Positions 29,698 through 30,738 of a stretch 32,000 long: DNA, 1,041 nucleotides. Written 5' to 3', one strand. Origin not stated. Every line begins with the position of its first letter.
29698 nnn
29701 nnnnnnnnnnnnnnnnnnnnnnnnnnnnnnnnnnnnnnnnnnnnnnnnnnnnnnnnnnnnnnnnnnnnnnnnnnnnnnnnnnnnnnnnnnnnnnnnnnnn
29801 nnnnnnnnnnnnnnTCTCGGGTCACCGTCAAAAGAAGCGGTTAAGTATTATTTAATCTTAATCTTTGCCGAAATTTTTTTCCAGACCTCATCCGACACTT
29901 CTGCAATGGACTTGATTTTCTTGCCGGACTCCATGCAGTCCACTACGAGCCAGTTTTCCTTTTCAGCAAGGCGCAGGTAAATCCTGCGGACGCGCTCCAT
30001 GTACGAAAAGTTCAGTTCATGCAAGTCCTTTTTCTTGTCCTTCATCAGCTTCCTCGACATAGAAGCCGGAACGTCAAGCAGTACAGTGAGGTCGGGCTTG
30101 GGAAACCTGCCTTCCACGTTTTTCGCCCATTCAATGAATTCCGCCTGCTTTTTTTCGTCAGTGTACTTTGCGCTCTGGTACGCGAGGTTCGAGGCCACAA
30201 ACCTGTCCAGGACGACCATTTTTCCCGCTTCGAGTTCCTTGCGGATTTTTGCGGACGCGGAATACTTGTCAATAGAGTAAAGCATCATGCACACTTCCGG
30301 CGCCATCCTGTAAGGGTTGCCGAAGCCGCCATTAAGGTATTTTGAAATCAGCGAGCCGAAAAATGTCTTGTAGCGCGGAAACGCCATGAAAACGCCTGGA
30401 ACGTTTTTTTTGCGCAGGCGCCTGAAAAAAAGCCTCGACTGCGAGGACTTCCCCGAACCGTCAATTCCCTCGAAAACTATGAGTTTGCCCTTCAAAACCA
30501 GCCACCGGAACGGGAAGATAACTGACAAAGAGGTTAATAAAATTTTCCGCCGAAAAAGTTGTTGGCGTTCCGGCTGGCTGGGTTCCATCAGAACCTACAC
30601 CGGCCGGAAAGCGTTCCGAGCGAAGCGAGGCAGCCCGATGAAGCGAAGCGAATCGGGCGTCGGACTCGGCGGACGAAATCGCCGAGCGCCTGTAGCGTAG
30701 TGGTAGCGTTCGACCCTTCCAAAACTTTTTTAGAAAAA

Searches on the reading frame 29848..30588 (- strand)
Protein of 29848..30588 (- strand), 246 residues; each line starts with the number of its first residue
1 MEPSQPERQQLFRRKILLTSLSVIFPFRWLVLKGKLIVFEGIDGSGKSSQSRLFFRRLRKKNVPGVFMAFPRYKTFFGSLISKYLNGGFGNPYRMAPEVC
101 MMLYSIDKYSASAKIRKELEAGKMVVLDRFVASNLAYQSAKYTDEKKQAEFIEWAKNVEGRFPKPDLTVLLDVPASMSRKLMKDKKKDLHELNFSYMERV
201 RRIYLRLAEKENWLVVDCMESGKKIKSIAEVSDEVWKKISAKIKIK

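Call 35: search_protein_families(library=pfam, proteins=[window:29848-30588:-], max_evalue=0.001)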
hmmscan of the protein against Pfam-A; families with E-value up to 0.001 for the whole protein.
window:29848-30588:- (246 aa): 2 families
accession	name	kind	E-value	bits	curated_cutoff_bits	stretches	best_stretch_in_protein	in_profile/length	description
PF02223.23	Thymidylate_kin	-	4.1e-31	108.6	27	1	39-224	1-180/185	Thymidylate kinase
PF01712.25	dNK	-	1.1e-06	29.1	27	1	37-240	1-199/203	Deoxynucleoside kinase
